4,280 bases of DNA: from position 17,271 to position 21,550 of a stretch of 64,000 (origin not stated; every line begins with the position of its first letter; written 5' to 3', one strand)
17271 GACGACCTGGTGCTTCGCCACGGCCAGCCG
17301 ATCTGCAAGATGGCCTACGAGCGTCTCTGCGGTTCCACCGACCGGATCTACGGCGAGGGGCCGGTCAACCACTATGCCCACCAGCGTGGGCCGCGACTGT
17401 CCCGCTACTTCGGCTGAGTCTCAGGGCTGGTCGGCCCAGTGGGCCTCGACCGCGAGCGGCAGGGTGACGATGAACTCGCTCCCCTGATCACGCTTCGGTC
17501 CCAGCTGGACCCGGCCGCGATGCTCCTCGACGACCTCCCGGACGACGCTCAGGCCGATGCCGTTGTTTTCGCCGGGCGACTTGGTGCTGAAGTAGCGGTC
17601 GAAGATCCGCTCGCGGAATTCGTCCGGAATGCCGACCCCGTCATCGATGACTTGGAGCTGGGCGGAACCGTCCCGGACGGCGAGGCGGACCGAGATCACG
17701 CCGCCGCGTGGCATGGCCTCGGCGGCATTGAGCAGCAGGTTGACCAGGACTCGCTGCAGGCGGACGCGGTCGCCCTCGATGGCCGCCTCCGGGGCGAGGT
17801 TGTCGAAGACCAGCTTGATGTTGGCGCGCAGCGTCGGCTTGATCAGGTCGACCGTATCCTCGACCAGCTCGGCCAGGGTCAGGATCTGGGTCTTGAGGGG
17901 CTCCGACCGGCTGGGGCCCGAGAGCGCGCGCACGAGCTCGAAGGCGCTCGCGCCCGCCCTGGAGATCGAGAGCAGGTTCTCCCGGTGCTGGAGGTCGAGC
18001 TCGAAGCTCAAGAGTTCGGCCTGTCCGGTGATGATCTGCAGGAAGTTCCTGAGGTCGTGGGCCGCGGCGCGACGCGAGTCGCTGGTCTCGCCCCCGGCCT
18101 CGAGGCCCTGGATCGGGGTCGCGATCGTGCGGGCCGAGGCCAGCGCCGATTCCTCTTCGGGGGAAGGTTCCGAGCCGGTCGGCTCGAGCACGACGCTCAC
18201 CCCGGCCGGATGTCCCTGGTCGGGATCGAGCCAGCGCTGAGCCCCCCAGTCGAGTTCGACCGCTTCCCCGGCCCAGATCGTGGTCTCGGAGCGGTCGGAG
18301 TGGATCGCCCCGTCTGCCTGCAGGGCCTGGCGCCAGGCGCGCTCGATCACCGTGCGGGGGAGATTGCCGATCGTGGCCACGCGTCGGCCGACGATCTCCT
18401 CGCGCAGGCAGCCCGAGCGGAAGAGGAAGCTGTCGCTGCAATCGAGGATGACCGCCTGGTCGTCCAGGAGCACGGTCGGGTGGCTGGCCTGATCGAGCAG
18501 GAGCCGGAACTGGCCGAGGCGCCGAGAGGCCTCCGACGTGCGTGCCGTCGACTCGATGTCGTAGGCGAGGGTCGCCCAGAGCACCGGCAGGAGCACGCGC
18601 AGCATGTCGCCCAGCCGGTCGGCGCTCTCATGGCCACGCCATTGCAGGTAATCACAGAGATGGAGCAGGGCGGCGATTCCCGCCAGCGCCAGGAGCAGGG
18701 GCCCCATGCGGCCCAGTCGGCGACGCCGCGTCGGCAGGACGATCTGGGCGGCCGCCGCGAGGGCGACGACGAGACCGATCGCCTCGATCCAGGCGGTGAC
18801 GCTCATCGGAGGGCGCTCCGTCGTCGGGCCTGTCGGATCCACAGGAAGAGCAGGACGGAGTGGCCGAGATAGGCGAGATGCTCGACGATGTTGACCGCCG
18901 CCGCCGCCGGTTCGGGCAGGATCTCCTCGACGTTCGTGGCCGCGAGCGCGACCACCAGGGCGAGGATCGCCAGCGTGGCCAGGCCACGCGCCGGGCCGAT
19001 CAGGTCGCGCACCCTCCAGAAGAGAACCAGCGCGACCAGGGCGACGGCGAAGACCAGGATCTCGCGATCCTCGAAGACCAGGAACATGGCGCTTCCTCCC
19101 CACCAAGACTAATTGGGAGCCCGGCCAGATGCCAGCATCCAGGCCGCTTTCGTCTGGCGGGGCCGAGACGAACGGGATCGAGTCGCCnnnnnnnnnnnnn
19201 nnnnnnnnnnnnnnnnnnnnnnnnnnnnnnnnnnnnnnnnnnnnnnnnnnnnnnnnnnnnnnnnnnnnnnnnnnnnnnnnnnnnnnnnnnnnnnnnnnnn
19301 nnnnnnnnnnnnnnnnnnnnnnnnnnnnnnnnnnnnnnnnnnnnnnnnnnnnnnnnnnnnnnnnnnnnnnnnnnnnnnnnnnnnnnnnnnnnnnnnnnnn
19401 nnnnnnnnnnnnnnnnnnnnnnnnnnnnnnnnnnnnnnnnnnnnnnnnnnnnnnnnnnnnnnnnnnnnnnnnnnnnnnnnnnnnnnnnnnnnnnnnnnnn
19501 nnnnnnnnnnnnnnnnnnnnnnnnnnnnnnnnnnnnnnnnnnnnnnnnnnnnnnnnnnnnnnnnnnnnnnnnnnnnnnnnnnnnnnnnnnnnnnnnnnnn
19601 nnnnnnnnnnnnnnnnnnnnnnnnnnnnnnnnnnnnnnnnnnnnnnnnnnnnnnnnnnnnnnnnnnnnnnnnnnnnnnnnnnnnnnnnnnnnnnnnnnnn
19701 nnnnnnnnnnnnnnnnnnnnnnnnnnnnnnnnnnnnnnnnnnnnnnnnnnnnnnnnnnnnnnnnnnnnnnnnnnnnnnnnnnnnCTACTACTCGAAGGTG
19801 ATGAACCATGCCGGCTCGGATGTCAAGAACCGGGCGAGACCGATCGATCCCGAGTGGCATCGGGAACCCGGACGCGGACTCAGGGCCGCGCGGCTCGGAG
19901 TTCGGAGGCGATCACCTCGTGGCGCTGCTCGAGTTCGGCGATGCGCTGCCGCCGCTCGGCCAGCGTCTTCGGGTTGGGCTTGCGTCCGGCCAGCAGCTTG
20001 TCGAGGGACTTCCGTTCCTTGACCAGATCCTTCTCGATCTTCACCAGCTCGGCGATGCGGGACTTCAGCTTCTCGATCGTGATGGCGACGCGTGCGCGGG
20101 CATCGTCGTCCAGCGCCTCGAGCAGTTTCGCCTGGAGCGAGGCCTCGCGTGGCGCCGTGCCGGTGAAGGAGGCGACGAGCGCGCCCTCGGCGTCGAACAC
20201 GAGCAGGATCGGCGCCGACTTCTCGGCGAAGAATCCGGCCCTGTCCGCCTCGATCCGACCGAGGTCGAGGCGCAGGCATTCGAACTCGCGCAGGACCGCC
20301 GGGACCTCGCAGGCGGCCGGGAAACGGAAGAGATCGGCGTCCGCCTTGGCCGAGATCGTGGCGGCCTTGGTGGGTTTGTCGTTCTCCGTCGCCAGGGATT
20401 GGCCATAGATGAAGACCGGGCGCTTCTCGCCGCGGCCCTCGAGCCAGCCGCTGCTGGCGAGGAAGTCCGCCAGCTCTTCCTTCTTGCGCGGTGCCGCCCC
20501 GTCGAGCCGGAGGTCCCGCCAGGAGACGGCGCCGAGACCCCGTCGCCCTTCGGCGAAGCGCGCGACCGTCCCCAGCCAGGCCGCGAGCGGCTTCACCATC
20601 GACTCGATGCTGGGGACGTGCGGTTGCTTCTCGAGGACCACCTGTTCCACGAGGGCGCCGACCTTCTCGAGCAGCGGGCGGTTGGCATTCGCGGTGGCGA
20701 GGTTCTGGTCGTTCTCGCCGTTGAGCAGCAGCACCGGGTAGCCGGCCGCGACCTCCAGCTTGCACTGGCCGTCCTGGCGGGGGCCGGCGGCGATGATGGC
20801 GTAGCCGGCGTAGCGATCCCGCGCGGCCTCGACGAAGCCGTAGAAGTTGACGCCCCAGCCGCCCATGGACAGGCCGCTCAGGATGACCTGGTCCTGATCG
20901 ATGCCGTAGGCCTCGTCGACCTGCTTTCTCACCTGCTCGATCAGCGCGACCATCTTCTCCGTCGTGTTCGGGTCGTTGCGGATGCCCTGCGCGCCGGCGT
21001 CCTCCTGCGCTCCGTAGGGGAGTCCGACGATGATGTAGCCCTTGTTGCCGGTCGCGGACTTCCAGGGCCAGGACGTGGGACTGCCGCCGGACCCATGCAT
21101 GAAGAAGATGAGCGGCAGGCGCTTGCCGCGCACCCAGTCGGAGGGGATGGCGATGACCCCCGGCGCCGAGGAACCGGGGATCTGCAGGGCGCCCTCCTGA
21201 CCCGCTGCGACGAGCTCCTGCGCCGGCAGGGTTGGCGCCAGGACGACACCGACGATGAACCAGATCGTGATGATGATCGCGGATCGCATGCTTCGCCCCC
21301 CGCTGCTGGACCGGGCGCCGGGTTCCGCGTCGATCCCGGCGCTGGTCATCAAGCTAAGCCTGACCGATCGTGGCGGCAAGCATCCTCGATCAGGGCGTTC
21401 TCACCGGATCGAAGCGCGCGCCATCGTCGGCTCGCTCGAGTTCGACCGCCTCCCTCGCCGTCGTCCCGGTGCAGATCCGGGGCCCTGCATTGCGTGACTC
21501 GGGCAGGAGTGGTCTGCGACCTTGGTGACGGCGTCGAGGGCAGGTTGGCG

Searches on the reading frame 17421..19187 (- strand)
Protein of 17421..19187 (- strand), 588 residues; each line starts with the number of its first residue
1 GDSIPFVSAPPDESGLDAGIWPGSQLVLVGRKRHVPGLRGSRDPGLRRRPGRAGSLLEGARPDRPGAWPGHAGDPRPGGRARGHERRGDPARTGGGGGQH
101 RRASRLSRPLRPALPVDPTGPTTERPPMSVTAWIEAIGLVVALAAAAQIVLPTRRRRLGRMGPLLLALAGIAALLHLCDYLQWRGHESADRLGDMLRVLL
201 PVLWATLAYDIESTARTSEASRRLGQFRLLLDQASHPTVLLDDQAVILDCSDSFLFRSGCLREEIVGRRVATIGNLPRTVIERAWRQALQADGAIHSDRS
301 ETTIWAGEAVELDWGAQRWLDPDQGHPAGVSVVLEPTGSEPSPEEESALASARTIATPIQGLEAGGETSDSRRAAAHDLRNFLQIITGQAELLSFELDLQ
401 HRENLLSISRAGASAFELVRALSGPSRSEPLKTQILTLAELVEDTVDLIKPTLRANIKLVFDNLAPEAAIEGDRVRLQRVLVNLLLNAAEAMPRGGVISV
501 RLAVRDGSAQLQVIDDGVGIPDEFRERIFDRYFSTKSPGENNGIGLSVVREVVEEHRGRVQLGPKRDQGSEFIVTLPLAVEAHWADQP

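Call 92: search_protein_families(library=pfam, proteins=[window:17421-19187:-], max_evalue=0.0001)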
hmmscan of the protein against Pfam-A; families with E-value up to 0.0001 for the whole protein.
window:17421-19187:- (588 aa): 2 families
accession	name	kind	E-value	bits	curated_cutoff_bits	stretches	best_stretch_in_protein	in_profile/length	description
PF02518.31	HATPase_c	-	1.1e-25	90.7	26.4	1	472-579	1-110/111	Histidine kinase-, DNA gyrase B-, and HSP90-like ATPase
PF10090.15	HPTransfase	-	1.6e-06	28.3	22.9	1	449-516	8-71/123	Histidine phosphotransferase C-terminal domain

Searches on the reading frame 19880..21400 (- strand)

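Call 92: search_protein_families(library=pfam, proteins=[window:19880-21400:-], max_evalue=0.0001)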
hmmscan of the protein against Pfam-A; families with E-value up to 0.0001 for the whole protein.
window:19880-21400:- (506 aa): 1 family
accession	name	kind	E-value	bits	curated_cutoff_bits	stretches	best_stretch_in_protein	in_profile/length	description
PF00756.26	Esterase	-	8.2e-05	22.9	22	0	82-183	11-128/251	Putative esterase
